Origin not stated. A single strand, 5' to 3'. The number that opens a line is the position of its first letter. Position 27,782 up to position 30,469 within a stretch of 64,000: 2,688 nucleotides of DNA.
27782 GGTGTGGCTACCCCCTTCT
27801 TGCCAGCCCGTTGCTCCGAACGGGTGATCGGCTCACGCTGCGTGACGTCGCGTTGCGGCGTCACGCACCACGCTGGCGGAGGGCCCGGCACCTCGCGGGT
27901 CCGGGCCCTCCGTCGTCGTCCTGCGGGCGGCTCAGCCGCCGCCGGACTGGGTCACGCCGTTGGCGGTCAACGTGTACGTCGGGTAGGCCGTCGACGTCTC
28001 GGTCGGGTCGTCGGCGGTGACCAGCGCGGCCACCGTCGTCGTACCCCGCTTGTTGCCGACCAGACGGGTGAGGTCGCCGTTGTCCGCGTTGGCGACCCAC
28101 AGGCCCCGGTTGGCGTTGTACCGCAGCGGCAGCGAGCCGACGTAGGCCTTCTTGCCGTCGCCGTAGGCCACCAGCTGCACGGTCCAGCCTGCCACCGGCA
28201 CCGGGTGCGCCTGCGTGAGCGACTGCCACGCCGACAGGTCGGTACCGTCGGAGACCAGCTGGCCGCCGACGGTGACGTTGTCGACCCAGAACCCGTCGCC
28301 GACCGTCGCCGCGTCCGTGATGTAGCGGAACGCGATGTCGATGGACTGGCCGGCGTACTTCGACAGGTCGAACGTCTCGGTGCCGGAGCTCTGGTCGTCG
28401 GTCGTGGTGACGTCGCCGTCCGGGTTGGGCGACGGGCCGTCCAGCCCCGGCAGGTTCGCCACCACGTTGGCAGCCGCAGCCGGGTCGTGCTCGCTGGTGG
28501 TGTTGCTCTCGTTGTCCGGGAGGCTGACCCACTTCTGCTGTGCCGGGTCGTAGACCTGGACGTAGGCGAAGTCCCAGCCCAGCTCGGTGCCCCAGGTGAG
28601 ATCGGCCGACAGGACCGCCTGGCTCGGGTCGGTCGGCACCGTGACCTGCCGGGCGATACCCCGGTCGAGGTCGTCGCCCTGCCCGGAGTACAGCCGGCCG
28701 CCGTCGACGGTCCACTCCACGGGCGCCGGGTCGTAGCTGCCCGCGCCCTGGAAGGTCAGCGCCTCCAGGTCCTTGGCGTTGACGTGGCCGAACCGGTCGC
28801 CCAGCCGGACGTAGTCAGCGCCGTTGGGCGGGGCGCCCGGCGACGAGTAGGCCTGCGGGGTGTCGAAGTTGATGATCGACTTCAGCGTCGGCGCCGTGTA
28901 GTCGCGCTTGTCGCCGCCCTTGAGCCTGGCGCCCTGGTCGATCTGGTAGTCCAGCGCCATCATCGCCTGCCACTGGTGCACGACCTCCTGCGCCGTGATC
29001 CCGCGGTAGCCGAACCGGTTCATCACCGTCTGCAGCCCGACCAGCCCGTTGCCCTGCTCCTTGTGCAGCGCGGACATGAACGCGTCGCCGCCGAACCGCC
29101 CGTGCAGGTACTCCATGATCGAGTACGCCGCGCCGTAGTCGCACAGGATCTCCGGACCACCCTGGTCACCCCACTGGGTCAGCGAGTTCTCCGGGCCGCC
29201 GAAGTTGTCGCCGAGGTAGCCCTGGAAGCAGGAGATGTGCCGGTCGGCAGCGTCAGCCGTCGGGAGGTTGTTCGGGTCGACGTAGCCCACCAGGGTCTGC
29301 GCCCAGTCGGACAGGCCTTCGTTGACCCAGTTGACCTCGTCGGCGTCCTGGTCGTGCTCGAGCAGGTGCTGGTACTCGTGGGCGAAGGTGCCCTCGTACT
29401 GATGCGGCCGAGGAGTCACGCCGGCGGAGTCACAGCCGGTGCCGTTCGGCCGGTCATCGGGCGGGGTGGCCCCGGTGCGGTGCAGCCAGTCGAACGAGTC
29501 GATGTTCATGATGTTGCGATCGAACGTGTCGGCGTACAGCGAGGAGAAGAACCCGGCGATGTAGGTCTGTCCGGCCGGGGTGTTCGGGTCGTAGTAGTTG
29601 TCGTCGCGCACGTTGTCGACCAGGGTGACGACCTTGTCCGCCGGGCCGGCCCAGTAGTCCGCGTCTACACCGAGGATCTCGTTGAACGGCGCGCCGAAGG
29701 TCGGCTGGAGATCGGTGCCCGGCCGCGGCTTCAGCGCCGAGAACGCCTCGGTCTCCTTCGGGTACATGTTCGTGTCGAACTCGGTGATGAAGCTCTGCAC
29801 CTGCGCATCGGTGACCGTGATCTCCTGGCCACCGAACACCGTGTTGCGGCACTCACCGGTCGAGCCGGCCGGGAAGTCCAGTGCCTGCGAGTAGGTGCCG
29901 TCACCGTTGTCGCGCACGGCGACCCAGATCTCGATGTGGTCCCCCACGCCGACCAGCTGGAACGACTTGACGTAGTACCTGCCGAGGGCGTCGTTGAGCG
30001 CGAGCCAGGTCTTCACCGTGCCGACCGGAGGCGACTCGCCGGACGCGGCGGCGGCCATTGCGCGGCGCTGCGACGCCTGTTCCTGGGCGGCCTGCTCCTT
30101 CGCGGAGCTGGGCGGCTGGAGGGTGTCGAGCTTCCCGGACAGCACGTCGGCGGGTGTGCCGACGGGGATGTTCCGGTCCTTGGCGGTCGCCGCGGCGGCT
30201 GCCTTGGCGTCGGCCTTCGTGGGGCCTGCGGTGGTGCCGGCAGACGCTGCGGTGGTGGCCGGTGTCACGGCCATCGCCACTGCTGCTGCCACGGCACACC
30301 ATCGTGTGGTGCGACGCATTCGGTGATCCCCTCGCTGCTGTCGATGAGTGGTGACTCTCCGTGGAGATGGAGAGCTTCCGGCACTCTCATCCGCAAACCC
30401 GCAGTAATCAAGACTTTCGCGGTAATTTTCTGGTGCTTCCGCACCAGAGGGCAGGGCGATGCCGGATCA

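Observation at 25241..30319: Two tandem, highly diverged secreted M6 (immune inhibitor A-like) zinc metalloproteases with strong flanking terminators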

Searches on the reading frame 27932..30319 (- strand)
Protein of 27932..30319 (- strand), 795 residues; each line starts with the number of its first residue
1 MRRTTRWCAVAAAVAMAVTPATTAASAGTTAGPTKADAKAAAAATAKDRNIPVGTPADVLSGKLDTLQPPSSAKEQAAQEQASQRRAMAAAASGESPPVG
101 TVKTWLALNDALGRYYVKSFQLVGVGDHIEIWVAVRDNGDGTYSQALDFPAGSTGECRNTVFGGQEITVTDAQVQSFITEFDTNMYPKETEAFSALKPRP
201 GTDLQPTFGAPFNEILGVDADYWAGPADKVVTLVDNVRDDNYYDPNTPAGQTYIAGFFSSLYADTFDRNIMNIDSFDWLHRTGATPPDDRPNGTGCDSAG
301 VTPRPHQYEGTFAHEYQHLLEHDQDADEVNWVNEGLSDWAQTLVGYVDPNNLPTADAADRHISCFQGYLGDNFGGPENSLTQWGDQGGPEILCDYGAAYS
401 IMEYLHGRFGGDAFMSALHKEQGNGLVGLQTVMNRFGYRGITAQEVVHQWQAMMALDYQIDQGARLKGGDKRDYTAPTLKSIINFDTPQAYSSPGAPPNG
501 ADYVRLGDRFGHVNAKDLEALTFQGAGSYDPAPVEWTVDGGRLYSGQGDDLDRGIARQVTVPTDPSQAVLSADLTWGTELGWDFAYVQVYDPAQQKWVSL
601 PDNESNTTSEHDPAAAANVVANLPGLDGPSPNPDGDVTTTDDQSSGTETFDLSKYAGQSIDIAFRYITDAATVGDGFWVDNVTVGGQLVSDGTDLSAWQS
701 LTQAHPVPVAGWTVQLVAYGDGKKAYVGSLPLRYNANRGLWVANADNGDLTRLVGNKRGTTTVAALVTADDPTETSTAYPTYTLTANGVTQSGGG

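Call 3: search_protein_families(library=pfam, proteins=[window:27932-30319:-], max_evalue=0.1)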
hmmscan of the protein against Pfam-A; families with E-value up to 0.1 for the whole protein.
window:27932-30319:- (795 aa): 1 family
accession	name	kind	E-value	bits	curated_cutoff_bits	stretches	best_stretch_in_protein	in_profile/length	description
PF20773.4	InhA-like_MAM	-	5.1e-17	62.4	26.9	1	543-690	41-171/191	Immune inhibitor A-like, MAM domain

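Call 4: search_protein_families(library=ncbifam, proteins=[window:27932-30319:-], max_evalue=0.1)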
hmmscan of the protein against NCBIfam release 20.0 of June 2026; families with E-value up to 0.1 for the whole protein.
window:27932-30319:- (795 aa): 3 families
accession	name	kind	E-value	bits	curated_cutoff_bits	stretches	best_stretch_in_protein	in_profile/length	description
NF038128.1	choice_anch_J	domain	7e-05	23.1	30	1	644-684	123-162/162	choice-of-anchor J domain-containing protein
NF045524.1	MXAN_6640_HExxH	subfamily_domain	0.049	13.3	140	0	310-344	113-147/290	MXAN_6640 family putative metalloprotease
NF038180.1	leader_pinensin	domain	0.058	13.3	24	0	173-185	9-21/28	pinensin family lanthipeptide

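Call 5: search_solved_structures(query=window:27932-30319:-, max_evalue=10, show_alignments=3)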
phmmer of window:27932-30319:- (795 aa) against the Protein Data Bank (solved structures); distinct sequences matched with E-value up to 10: 0.

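Call 12: find_homologous_proteins(query=window:27932-30319:-)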
Query window:27932-30319:- (795 aa): 2264 proteins with E <= 0.001 among 8000 candidates; the best 120 are listed.
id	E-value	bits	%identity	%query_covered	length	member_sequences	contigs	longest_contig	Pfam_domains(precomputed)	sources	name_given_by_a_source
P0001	0.0e+0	1835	100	100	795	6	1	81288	PF20773.6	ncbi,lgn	-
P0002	0.0e+0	1477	80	100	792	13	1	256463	PF20773.6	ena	-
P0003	0.0e+0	1441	80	98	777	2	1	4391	PF20773.6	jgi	jgi:hypothetical protein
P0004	0.0e+0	1336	76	100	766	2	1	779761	PF20773.6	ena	-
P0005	0.0e+0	1273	71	100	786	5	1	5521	PF20773.6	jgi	jgi:hypothetical protein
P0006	0.0e+0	1112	66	98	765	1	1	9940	PF20773.6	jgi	jgi:hypothetical protein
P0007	0.0e+0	1019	62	100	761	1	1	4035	PF20773.6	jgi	jgi:Immune inhibitor A peptidase M6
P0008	1.1e-285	968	60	100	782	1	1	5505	PF20773.6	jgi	jgi:hypothetical protein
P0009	2.0e-282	958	58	100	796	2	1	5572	PF20773.6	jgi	jgi:immune inhibitor InhA-like protein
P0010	8.1e-275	932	59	100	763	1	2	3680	PF20773.6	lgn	-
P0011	2.1e-261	888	57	98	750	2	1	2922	PF20773.6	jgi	jgi:hypothetical protein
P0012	3.0e-255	868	60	88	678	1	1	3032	PF20773.6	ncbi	ncbi:MAG: peptidase M6, partial [Actinomycetes bacterium]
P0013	6.1e-215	734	54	87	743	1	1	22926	PF20773.6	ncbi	ncbi:MAG TPA: hypothetical protein VF143_06375 [Candidatus Nanopelagicales bacterium]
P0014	3.3e-204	699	51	90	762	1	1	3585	PF20773.6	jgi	jgi:hypothetical protein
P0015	1.7e-203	697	50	97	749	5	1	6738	PF20773.6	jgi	jgi:hypothetical protein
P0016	1.0e-202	694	53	88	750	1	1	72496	PF20773.6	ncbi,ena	-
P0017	2.1e-201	690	51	93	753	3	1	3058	PF20773.6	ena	-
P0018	1.2e-200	687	48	98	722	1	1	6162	PF20773.6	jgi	jgi:Immune inhibitor A-like, MAM domain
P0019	4.1e-196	672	48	100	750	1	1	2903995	PF20773.6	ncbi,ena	-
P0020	6.3e-195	668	51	89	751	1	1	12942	PF20773.6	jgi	jgi:hypothetical protein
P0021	1.3e-194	667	51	88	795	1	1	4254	PF20773.6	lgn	-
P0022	6.7e-193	661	51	86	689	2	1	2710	PF20773.6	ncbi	ncbi:MAG: choice-of-anchor J domain-containing protein, partial [Nocardioidaceae bacterium]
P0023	2.2e-192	660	50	93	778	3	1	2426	PF20773.6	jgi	jgi:hypothetical protein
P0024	4.1e-192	659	49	87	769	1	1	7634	PF20773.6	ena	-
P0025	7.3e-192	658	50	88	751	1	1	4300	PF20773.6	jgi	jgi:hypothetical protein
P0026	1.2e-191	657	50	90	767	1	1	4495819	PF20773.6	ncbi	ncbi:hypothetical protein ACVW00_001309 [Marmoricola sp. URHA0025 HA25]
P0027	1.5e-191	657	48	100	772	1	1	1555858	PF20773.6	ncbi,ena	-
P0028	2.6e-191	656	49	91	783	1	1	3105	PF20773.6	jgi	jgi:hypothetical protein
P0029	5.0e-191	655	50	88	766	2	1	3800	PF20773.6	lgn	-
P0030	6.6e-191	655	49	90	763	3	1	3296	PF20773.6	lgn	-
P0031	8.0e-191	655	49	88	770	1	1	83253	PF20773.6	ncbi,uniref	ncbi:putative exported peptidase M6-like protein [metagenome]|uniref:Putative exported peptidase M6-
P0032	1.4e-190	654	46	100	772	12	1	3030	PF20773.6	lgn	-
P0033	2.9e-190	653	51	88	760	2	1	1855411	PF20773.6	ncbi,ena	-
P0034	8.0e-190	651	48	95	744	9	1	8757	PF20773.6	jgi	jgi:hypothetical protein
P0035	2.3e-189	650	50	94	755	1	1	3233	PF20773.6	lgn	-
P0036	3.4e-189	649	49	91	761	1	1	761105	PF20773.6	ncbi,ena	-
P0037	4.5e-189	649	47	96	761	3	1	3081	PF20773.6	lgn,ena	-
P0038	7.3e-189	648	50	88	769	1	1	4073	PF20773.6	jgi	jgi:hypothetical protein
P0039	1.0e-188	648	47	88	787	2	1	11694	PF20773.6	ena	-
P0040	1.2e-188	647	49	90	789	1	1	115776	PF20773.6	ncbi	ncbi:MAG: peptidase M6 [Marmoricola sp.]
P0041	1.7e-188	647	47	97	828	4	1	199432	PF20773.6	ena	-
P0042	2.1e-188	647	48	88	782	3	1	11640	PF20773.6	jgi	jgi:hypothetical protein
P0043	3.3e-188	646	48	91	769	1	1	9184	PF20773.6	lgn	-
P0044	5.2e-188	645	49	91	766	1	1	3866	PF20773.6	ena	-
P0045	2.3e-187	643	48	90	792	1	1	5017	PF20773.6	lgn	-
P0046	2.5e-187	643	51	88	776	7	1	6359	PF20773.6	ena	-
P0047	4.1e-187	642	45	100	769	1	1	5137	PF20773.6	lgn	-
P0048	4.5e-187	642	50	89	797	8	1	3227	PF20773.6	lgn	-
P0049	6.6e-187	642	49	90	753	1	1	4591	PF20773.6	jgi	-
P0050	6.9e-187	642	48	91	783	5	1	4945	PF20773.6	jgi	jgi:hypothetical protein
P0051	8.0e-187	641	48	89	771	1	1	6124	PF20773.6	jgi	jgi:hypothetical protein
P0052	1.1e-186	641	49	90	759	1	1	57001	PF20773.6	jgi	jgi:hypothetical protein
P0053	2.3e-186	640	49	90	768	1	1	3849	PF20773.6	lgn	-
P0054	2.4e-186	640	45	100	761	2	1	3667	PF20773.6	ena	-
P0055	2.5e-186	640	49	90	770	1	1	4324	PF20773.6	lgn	-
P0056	2.9e-186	640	48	90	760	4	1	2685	PF20773.6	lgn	-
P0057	3.2e-186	639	51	88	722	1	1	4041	PF20773.6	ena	-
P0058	5.9e-186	638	46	99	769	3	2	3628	PF20773.6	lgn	-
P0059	6.5e-186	638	45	100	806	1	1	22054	PF20773.6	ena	-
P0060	7.5e-186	638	46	100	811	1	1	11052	PF20773.6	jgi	jgi:hypothetical protein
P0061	1.0e-185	638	47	94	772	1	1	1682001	PF20773.6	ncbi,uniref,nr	ncbi:peptidase M6 [Nocardioides marmoriginsengisoli]|uniref:Peptidase M6 n=1 Tax=Nocardioides marmor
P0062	1.5e-185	637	48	90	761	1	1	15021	PF20773.6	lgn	-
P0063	1.7e-185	637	47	94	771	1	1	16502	PF20773.6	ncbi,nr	ncbi:MAG: peptidase immune inhibitor [Marmoricola sp.]|nr:peptidase immune inhibitor [Marmoricola sp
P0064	1.8e-185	637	48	91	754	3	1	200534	PF20773.6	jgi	jgi:hypothetical protein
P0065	2.0e-185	637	50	88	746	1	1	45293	PF20773.6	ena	-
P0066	2.1e-185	637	45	100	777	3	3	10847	PF20773.6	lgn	-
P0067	3.4e-185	636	48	93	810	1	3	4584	PF20773.6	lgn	-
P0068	5.2e-185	635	53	81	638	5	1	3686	PF20773.6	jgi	jgi:hypothetical protein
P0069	5.8e-185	635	49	90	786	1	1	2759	PF20773.6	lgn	-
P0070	6.4e-185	635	48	88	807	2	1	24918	PF20773.6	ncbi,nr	ncbi:MAG TPA: peptidase M6 [Nocardioidaceae bacterium]|nr:peptidase M6 [Nocardioidaceae bacterium]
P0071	6.4e-185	635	48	90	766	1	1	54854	PF20773.6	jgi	jgi:hypothetical protein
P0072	9.6e-185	634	45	96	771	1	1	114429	PF20773.6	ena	-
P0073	9.6e-185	634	47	94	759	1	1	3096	PF20773.6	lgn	-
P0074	9.7e-185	634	47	95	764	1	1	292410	PF20773.6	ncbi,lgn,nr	ncbi:MAG: immune inhibitor A [Nocardioidaceae bacterium]|nr:immune inhibitor A [Nocardioidaceae bact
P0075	1.2e-184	634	48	90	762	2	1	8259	PF20773.6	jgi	jgi:hypothetical protein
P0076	1.3e-184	634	47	94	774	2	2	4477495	PF20773.6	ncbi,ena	-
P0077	1.3e-184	634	48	89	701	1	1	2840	PF20773.6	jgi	-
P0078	1.3e-184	634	49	91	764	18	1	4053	PF20773.6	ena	-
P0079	3.4e-184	633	48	90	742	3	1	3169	PF20773.6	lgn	-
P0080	5.7e-184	632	49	90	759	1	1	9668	PF20773.6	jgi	jgi:hypothetical protein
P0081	9.7e-184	631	48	91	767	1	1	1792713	PF20773.6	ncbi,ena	-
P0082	1.5e-183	631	48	89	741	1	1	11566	PF20773.6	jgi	jgi:hypothetical protein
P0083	3.3e-183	629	49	88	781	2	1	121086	PF20773.6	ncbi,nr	ncbi:MAG TPA: choice-of-anchor J domain-containing protein [Marmoricola sp.]|nr:choice-of-anchor J d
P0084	4.1e-183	629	49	90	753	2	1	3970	PF20773.6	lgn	-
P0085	4.1e-183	629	46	95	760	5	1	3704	PF20773.6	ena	-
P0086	5.0e-183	629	47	92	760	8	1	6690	PF20773.6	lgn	-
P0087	6.4e-183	628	49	90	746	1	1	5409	PF20773.6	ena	-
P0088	7.9e-183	628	48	95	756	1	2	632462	PF20773.6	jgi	-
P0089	8.1e-183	628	48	93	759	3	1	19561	PF20773.6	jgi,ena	-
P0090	9.3e-183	628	45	100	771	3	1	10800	PF20773.6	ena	-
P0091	1.2e-182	628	48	91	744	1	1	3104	PF20773.6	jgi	jgi:hypothetical protein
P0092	1.2e-182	628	46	100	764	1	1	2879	PF20773.6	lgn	-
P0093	1.6e-182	627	47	96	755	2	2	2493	PF20773.6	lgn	-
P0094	2.2e-182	627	48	91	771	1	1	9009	PF20773.6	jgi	jgi:hypothetical protein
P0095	2.3e-182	627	47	91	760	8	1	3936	PF20773.6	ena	-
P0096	2.6e-182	626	47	90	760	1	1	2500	PF20773.6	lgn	-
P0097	2.8e-182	626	49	90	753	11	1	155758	PF20773.6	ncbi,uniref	ncbi:peptidase M6 [Kineococcus sp. NPDC059986]|uniref:peptidase M6 n=1 Tax=Kineococcus sp. NPDC05998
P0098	4.7e-182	626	48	88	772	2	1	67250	PF20773.6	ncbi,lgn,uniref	ncbi:choice-of-anchor J domain-containing protein [Marmoricola sp. RAF53]|uniref:choice-of-anchor J 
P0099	6.0e-182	625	50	88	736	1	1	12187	PF20773.6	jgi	jgi:Immune inhibitor A-like, MAM domain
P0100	6.5e-182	625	49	88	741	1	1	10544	PF20773.6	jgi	jgi:hypothetical protein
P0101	7.1e-182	625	49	88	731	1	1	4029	PF20773.6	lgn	-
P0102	7.2e-182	625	48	94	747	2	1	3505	PF20773.6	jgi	jgi:hypothetical protein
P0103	1.4e-181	624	48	89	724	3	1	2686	PF20773.6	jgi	jgi:hypothetical protein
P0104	1.6e-181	624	49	88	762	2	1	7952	PF20773.6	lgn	-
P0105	2.1e-181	623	47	93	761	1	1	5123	PF20773.6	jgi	jgi:hypothetical protein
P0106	2.4e-181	623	46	100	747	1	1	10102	PF20773.6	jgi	jgi:hypothetical protein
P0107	4.7e-181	622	49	89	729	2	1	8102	PF20773.6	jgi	jgi:hypothetical protein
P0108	8.6e-181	621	49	90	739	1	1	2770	PF20773.6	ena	-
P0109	1.2e-180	621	49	88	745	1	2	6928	PF20773.6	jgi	jgi:hypothetical protein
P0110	1.3e-180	621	48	90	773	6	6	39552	PF20773.6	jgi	jgi:hypothetical protein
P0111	1.3e-180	621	48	88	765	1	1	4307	PF20773.6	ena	-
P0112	1.5e-180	621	49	87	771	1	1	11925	PF20773.6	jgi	jgi:hypothetical protein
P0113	2.2e-180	620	48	88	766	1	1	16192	PF20773.6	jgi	jgi:hypothetical protein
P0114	2.3e-180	620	49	87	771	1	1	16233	PF20773.6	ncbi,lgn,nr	ncbi:MAG: peptidase immune inhibitor [Nocardioides sp.]|nr:peptidase immune inhibitor [Nocardioides 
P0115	2.8e-180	620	46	97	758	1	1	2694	PF20773.6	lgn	-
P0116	2.9e-180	620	48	87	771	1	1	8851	PF20773.6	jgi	jgi:hypothetical protein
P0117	3.0e-180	620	47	90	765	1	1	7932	PF20773.6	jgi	jgi:hypothetical protein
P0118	3.2e-180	620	49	87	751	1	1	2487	PF20773.6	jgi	jgi:hypothetical protein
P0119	4.1e-180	619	49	88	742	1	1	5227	PF20773.6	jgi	jgi:hypothetical protein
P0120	5.4e-180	619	48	90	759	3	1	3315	PF20773.6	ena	-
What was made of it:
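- Several databases name P2 relatives 'peptidase M6' or 'immune inhibitor A' (call 12).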

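Call 16: search_solved_structures(query=A1, max_evalue=10, show_alignments=3)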
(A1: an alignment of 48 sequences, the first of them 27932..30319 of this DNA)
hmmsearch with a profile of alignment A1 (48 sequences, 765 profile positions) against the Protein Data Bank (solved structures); distinct sequences matched with E-value up to 10: 5.
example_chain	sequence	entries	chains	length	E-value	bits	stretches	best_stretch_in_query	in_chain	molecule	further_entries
4yu5_A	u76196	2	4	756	1.1e-08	37.1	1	524-672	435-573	Immune inhibitor A, metalloprotease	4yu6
7bb8_A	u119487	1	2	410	5.7e-07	31.5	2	278-409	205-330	Neutral metalloprotease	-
7bb9_A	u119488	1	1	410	1.9e-05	26.4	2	278-409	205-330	Lugdulysin E242Q Y315F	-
1vsq_C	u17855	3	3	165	1.3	10.4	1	626-671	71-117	Mannose-specific phosphotransferase enzyme IIB component | PTS system mannose-specific EIIAB component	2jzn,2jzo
2jzh_A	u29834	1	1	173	1.5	10.3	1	626-671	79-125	PTS system mannose-specific EIIAB component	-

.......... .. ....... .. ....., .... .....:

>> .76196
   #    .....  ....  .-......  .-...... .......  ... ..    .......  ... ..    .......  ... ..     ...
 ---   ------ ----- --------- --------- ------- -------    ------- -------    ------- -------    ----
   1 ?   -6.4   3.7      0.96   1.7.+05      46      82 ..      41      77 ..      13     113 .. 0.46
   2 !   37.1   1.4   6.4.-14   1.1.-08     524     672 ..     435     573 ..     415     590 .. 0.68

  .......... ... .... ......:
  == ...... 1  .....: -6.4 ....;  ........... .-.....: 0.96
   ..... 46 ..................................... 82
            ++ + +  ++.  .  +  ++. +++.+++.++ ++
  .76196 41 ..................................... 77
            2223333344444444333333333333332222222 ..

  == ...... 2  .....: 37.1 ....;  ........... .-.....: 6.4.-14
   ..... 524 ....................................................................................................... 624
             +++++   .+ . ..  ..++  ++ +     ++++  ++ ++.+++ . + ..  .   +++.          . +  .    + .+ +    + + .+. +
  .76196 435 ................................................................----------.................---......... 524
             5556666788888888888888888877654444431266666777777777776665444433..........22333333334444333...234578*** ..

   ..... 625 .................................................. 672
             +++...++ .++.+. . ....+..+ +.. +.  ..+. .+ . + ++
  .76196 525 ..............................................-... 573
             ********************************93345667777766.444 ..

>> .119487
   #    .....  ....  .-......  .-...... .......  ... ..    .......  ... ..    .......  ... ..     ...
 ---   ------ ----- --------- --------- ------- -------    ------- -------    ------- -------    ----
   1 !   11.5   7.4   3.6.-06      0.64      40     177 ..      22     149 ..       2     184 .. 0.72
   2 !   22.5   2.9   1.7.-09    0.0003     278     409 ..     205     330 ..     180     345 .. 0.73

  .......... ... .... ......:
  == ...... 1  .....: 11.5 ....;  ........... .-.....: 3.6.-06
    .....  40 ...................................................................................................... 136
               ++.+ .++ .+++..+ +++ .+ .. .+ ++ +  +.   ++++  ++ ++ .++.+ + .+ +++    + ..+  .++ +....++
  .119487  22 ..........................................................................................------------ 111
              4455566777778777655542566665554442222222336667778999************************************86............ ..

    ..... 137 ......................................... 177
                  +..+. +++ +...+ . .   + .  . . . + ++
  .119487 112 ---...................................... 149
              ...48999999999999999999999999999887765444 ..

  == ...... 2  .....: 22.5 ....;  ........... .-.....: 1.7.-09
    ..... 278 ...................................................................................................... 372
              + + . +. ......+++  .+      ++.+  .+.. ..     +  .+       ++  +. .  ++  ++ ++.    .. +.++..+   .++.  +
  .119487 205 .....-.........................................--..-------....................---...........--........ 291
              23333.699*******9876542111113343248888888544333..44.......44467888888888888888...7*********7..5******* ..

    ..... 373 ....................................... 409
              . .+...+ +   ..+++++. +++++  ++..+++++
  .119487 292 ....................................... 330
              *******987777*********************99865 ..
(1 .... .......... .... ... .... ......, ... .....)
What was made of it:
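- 27932..30319 (-): P2: secreted Glu-zincin, 795 aa, with a lugdulysin/M30-like catalytic domain, an InhA-type MAM domain and a C-terminal beta domain. Family profile vs PDB 7bb8, E 5.7e-7 (call 16).
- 28208..28702 (-): P2 MAM domain (aa 540-704). Profile hit to InhA2 residues 435-573 (call 16).
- On MEROPS M30 (hyicolysin/lugdulysin) (applied to P2): The A1 profile hits 7bb8 with E 5.7e-7 for the whole sequence, over profile positions 278-409 (call 16).
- Closest known: Lugdulysin of Staphylococcus lugdunensis. Same: A weak match also covers the N-terminal region (call 16).
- P2 shares the tyrosine equivalent to lugdulysin Y315, in its D-Y-G context (call 16).
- Tried and rejected: Single-sequence search of P2 against PDB sequences found nothing at E<=10 (call 5); only the family profile reached lugdulysin (call 16).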
